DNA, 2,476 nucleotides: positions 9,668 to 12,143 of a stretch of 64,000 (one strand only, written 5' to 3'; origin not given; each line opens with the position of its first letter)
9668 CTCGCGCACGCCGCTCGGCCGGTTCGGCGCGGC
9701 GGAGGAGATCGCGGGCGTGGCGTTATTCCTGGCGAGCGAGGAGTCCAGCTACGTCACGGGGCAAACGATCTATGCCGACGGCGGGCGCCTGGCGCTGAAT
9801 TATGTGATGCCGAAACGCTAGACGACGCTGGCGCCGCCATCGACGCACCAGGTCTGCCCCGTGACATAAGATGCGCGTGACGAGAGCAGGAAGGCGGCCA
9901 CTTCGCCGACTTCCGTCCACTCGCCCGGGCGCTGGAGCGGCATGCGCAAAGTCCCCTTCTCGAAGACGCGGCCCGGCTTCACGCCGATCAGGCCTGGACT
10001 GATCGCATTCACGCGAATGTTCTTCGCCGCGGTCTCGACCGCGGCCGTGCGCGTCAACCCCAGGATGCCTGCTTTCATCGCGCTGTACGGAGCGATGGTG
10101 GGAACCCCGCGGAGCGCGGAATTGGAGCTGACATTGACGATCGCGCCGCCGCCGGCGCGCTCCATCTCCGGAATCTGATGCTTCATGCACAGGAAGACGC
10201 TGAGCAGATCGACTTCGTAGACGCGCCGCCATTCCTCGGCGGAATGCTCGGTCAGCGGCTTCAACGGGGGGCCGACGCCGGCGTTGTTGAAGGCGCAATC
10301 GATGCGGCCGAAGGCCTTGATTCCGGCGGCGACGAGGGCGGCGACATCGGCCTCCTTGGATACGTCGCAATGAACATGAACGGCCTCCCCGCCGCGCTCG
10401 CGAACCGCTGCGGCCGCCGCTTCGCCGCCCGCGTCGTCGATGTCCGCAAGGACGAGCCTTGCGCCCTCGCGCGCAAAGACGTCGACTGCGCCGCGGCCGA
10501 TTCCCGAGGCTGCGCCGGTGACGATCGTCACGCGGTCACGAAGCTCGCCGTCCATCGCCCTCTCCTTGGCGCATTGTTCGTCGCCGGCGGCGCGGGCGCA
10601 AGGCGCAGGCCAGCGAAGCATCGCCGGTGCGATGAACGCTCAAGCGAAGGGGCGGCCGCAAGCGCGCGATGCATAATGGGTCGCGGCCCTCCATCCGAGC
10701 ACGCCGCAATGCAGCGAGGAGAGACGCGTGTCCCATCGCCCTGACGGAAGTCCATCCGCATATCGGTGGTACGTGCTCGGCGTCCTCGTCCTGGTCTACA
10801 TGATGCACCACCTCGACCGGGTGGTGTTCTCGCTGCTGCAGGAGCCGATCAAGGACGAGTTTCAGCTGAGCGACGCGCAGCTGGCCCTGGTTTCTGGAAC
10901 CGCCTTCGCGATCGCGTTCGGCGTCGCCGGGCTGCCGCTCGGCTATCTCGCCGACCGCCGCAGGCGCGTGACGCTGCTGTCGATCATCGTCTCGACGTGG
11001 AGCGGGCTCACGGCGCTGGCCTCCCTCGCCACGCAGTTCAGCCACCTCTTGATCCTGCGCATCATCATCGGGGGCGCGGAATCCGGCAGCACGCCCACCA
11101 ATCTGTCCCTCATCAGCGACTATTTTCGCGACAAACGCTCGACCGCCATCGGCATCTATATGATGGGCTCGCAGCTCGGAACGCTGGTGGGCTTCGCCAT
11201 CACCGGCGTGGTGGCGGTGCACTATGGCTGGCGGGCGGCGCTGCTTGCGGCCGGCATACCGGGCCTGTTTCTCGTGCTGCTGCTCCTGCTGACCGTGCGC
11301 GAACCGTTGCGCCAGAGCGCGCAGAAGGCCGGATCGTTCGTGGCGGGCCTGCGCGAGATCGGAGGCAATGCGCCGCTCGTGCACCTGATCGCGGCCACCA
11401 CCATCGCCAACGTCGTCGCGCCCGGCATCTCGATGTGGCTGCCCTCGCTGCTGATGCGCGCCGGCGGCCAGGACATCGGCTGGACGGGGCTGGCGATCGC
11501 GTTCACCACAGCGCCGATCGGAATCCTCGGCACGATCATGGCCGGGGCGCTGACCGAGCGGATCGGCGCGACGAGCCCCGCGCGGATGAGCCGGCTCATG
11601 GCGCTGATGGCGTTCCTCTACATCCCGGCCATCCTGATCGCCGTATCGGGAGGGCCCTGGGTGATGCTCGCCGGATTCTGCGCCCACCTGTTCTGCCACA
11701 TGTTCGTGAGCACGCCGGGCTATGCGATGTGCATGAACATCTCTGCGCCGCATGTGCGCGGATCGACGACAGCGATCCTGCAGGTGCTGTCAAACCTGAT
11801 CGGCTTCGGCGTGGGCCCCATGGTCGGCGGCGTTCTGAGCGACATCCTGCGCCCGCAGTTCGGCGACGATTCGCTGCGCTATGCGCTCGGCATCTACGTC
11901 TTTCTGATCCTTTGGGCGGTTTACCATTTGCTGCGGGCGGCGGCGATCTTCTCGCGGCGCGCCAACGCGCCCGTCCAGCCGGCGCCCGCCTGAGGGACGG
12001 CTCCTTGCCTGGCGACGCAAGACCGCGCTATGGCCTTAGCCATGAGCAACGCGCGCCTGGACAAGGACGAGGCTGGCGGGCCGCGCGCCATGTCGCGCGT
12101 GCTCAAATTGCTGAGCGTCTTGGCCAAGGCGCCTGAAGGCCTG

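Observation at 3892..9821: Split ACAD10/11-type (LvaA/LvaC-like) kinase plus ACAD module behind a PaaK-type ligase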

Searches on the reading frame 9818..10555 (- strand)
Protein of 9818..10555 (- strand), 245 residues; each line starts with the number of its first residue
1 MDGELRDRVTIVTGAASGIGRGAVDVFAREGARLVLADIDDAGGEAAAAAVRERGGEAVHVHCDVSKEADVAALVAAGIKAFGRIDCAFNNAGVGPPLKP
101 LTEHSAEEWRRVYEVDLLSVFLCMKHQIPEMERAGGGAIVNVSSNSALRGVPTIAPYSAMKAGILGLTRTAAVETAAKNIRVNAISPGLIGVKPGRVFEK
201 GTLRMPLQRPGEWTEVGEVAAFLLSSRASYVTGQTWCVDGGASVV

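Call 4: search_protein_families(library=pfam, proteins=[window:9818-10555:-], max_evalue=0.01)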
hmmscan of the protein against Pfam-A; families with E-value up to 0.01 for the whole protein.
window:9818-10555:- (245 aa): 4 families
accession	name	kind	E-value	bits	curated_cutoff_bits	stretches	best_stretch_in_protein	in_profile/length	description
PF13561.12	adh_short_C2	-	1.4e-65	221.6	27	1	14-242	1-235/236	Enoyl-(Acyl carrier protein) reductase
PF00106.31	adh_short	-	1e-51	175.6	26.6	1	9-191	2-183/195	short chain dehydrogenase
PF08659.16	KR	-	4.3e-11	43.5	22.6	1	10-160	3-152/180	KR domain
PF23441.1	SDR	-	6e-08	32.8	27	1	11-234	11-247/258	SDR-like rossmann domain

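Call 5: search_protein_families(library=ncbifam, proteins=[window:9818-10555:-], max_evalue=0.01)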
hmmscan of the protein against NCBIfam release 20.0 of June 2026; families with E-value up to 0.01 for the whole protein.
window:9818-10555:- (245 aa): 230 families (the best 25 are shown)
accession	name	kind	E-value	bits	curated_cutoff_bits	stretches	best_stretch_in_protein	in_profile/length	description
NF004818.0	PRK06172.1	equivalog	1.6e-72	243.8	336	1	2-243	2-251/253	SDR family oxidoreductase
NF005559.1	PRK07231.1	subfamily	2e-64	217.5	215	1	5-243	2-248/249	glucose 1-dehydrogenase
NF004198.0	PRK05653.1-3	equivalog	4.8e-63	212.9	296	1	5-243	5-247/248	3-oxoacyl-ACP reductase FabG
NF053701.1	CsHdxCHCADhChcB2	equivalog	1.4e-60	204.9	350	1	5-242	1-242/245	cis-4-hydroxycyclohexanecarboxylate dehydrogenase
NF004791.0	PRK06138.1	equivalog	1.4e-59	201.4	312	1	4-244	2-251/252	SDR family oxidoreductase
NF005681.0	PRK07478.1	subfamily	4.2e-59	200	267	1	4-244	3-251/254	SDR family oxidoreductase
NF052558.1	MBtsdlDhBudC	equivalog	4.5e-57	193.5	270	1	6-243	2-242/250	meso-2,3-butanediol dehydrogenase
NF009093.0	PRK12429.1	subfamily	6.1e-56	189.6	258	2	5-190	3-187/259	3-hydroxybutyrate dehydrogenase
NF009468.0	PRK12826.1-4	equivalog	1.2e-54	185.7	318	1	4-242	4-247/256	SDR family oxidoreductase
NF005853.0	PRK07774.1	equivalog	7.2e-54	182.8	303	1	4-242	3-246/250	SDR family oxidoreductase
NF005469.0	PRK07063.1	equivalog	1.2e-53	182.3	306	1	3-244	3-256/260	SDR family oxidoreductase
NF047923.1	pyridox_DH_SDR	equivalog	1.5e-53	181.8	325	1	6-242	2-240/243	pyridoxal 4-dehydrogenase, SDR-type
NF009466.0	PRK12826.1-2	subfamily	1.9e-53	181.5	222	1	7-243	3-245/248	3-oxoacyl-ACP reductase FabG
NF004713.0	PRK06057.1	equivalog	8.3e-53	179.5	404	1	4-243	6-250/257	3-oxoacyl-ACP reductase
NF005067.0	PRK06484.1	equivalog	6e-52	176.9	713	1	5-244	7-253/524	short chain dehydrogenase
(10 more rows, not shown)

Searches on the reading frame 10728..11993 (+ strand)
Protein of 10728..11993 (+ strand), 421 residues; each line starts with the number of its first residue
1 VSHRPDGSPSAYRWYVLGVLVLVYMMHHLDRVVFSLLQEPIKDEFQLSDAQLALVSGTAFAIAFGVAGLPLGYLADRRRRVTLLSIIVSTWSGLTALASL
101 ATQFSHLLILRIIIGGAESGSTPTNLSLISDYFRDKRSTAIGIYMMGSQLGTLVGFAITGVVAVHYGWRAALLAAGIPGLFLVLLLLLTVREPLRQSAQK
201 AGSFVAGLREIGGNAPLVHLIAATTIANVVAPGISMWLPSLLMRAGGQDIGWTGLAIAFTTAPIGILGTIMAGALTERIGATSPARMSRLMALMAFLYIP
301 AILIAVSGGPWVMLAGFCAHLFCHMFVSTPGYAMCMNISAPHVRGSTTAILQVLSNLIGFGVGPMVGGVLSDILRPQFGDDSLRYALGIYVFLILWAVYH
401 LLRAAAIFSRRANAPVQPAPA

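Call 4: search_protein_families(library=pfam, proteins=[window:10728-11993:+], max_evalue=0.01)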
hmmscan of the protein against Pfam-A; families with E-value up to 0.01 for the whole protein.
window:10728-11993:+ (421 aa): 2 families
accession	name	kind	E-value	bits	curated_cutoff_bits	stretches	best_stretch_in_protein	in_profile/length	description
PF07690.21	MFS_1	-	6.8e-44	150.6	33.4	1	20-364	1-347/347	Major Facilitator Superfamily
PF03137.26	OATP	-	8.7e-06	24.7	25.8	1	197-304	275-381/545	Organic Anion Transporter Polypeptide (OATP) family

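Call 5: search_protein_families(library=ncbifam, proteins=[window:10728-11993:+], max_evalue=0.01)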
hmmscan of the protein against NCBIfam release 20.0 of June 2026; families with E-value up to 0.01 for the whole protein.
window:10728-11993:+ (421 aa): 25 families
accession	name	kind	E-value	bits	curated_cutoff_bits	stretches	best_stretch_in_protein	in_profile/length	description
TIGR00893.1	2A0114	subfamily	2.5e-33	115.6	395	1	22-371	1-371/399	D-galactonate transporter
TIGR00895.1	2A0115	subfamily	3.3e-31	108.6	418.55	1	7-200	9-202/398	aromatic acid/H+ symport family MFS transporter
TIGR00881.1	2A0104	subfamily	3.2e-21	75.8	407.75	1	22-195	2-176/379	phosphoglycerate transporter protein PgtP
NF008586.0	PRK11551.1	equivalog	1.2e-14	54.1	410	1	16-370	16-367/406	3-(3-hydroxy-phenyl)propionate transporter MhpT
TIGR00711.1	efflux_EmrB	subfamily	1.3e-13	50.6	230.2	1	17-199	4-186/485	DHA2 family efflux MFS transporter permease subunit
TIGR00880.1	2_A_01_02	superfamily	2e-13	50.7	131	2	59-191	6-139/141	multidrug resistance protein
NF053517.1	HbztTptrPcaK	equivalog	1.3e-12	47.4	770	1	10-195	14-199/437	4-hydroxybenzoate transporter PcaK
NF003024.0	PRK03893.1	subfamily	1.7e-12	47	604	1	14-186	20-191/497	sialate:H+ symport family MFS transporter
TIGR00898.1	2A0119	subfamily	9.7e-10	37.8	550.75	1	28-195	99-267/506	cation transport protein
NF049980.1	SfMCT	equivalog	1.4e-09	37.1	320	1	13-200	1-187/378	L-lactate MFS transporter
NF008963.0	PRK12307.1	equivalog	2.5e-09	36.8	637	1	22-184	25-186/426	MFS transporter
TIGR00891.1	2A0112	subfamily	4.6e-09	35.8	552.9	1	21-373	18-300/405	sialate:H+ symport family MFS transporter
TIGR00894.1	2A0114euk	subfamily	1.7e-08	33.5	626.45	1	44-189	70-219/465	Na(+)-dependent inorganic phosphate cotransporter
NF008661.1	PRK11663.1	subfamily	3.5e-08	32.9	564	1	12-192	27-207/439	MFS transporter family glucose-6-phosphate receptor UhpC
NF007107.1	PRK09556.1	equivalog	1.2e-07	31.1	497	1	19-183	34-197/469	hexose-6-phosphate:phosphate antiporter UhpT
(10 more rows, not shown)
